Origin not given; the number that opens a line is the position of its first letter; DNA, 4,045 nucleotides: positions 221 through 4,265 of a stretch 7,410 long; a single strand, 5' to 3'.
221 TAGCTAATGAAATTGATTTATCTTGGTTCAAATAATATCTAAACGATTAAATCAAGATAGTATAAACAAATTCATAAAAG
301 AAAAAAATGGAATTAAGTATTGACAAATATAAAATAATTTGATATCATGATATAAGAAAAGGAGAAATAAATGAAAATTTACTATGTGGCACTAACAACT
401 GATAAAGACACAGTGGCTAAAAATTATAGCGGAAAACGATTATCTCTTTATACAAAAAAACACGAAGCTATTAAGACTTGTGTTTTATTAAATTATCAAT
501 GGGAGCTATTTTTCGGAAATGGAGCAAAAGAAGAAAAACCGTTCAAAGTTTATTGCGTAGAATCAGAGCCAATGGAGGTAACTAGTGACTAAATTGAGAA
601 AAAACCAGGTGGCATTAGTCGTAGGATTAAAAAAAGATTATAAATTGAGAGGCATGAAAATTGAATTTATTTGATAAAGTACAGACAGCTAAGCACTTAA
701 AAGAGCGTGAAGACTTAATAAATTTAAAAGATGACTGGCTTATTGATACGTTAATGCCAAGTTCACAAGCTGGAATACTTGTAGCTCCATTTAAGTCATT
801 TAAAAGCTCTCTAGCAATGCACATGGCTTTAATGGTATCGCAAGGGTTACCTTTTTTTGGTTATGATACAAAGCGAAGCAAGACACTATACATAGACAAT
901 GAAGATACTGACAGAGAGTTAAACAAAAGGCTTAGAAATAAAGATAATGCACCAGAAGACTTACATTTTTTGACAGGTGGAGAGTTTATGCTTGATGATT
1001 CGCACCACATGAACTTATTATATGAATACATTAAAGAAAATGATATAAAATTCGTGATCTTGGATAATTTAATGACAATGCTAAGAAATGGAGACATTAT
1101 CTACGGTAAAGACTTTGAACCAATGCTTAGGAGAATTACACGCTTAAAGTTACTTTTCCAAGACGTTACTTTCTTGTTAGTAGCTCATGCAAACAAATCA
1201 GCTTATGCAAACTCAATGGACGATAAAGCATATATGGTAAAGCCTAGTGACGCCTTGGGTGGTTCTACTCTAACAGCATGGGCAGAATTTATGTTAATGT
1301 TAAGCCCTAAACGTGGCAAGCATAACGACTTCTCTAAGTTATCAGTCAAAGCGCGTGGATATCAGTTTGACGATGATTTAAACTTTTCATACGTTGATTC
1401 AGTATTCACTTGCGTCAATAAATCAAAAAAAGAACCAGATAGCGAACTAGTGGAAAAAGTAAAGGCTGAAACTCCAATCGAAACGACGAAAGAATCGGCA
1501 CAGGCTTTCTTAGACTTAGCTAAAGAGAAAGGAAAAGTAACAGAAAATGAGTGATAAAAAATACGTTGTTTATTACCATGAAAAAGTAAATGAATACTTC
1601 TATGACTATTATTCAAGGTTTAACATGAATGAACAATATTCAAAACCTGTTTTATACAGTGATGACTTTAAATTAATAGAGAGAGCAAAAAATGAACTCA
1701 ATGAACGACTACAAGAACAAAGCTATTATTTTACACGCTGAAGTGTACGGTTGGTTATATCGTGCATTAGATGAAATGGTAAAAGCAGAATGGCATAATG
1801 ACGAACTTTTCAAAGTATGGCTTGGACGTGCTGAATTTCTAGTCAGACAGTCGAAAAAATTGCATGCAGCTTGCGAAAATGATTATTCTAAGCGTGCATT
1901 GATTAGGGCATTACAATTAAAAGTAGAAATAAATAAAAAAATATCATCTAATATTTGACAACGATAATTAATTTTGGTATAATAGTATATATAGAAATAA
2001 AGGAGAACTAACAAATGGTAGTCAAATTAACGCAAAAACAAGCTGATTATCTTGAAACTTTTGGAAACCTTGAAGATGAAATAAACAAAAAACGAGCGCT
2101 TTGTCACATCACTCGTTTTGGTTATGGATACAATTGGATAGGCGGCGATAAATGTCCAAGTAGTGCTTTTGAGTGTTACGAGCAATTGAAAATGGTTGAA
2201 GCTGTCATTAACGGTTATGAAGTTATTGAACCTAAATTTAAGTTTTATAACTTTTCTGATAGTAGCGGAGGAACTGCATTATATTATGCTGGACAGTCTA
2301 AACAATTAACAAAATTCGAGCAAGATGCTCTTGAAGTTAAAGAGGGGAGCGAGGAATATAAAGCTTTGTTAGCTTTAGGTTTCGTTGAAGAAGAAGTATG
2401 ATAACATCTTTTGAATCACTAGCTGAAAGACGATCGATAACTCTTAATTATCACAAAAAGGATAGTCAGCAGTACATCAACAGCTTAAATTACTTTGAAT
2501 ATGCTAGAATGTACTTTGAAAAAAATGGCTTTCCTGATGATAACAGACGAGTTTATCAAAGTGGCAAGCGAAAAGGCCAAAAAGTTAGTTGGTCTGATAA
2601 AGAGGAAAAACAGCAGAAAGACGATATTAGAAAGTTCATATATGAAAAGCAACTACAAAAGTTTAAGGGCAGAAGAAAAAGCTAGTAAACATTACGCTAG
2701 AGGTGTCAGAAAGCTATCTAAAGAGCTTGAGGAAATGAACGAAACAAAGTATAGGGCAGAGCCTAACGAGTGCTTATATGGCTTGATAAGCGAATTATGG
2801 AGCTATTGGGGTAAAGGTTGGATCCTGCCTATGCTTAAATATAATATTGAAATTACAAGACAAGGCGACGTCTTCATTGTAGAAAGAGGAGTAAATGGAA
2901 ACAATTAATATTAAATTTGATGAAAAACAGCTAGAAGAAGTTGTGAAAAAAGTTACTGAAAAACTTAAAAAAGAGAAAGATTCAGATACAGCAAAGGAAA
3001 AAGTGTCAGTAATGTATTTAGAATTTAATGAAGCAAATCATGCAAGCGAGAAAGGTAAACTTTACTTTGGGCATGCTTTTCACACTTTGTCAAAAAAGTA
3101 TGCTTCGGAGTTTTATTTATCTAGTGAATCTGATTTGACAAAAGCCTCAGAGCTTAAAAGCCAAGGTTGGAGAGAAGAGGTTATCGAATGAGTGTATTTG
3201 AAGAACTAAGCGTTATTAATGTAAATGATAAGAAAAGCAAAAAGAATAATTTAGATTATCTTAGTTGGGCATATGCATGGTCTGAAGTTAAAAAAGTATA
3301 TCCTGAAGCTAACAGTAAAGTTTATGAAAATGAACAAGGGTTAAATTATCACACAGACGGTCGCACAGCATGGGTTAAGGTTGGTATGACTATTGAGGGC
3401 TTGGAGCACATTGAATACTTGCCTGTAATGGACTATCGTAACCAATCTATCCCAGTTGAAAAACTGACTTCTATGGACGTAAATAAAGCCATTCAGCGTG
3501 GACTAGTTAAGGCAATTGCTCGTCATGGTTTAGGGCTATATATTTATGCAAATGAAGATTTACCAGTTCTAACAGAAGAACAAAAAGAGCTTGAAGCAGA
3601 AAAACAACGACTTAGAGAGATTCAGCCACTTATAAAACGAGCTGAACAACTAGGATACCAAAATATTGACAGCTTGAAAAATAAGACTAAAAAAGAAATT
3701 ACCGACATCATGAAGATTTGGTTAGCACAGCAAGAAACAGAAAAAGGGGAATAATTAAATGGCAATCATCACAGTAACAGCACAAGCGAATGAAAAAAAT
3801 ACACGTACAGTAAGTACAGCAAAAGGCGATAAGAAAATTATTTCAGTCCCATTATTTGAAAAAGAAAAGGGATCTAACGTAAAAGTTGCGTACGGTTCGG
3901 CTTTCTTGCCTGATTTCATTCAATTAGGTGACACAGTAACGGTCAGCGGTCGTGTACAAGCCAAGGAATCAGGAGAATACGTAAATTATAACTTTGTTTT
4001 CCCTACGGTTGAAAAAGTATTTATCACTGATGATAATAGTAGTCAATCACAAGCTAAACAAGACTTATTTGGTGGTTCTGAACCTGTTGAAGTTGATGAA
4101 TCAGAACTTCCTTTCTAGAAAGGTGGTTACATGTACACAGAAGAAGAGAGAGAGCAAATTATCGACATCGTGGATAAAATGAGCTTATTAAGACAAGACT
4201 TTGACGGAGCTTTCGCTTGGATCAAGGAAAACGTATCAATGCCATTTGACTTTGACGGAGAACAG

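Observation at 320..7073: Recurring promoter/5'UTR cassette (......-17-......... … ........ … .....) at seven positions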

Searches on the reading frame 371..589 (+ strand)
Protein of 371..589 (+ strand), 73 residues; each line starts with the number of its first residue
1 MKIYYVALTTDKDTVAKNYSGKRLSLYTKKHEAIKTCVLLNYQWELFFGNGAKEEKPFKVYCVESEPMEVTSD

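Call 59: search_protein_families(library=phrogs, proteins=[window:371-589:+], max_evalue=0.001)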
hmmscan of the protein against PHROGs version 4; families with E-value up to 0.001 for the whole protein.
window:371-589:+ (73 aa): 1 family
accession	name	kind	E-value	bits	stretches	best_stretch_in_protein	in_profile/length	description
phrog_2541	-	unknown function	1.3e-47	160.9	1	1-73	1-73/73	-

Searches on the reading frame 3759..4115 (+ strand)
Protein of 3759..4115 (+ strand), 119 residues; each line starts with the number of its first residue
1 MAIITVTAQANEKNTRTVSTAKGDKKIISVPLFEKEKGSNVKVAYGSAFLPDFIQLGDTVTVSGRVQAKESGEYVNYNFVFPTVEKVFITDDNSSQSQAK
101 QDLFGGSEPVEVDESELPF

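Call 32: find_related_loci(query=window:3759-4115:+, collection=viral_contigs, flank=7000)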
Query window:3759-4115:+ (119 aa) in viral_contigs; peptide patterns used: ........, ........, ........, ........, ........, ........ (x = any residue, [..] = any of these).
188 stretches matched a pattern; 176 encode a relative of the query (tblastn E <= 1e-3); the best 80 are kept; 80 distinct loci.
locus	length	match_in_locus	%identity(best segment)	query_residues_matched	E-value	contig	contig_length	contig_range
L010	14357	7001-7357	100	1-119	6e-76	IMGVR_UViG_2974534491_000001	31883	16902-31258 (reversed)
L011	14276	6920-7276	99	1-119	2e-75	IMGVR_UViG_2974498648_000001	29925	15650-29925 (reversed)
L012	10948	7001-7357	99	1-119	2e-75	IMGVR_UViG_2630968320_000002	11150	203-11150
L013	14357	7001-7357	99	1-119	2e-75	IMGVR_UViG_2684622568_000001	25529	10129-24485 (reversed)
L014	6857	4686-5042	99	1-119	2e-75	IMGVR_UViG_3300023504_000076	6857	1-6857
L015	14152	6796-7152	99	1-119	2e-75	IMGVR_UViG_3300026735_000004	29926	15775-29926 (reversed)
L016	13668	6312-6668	98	1-119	3e-75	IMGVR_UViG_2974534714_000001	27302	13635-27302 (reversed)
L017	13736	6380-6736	97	1-119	3e-74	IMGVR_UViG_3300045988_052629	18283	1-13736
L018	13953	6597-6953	96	1-119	5e-73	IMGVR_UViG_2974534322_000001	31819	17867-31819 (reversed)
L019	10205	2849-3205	96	1-119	5e-73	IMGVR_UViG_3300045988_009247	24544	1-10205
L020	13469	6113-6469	96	1-119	4e-73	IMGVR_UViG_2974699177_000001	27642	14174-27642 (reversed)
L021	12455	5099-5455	96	1-119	5e-73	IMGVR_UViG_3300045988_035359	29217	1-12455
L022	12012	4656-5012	97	1-119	2e-73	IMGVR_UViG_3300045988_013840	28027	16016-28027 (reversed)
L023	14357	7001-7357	96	1-119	3e-73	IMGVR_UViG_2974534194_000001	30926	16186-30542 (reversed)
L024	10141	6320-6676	96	1-119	5e-73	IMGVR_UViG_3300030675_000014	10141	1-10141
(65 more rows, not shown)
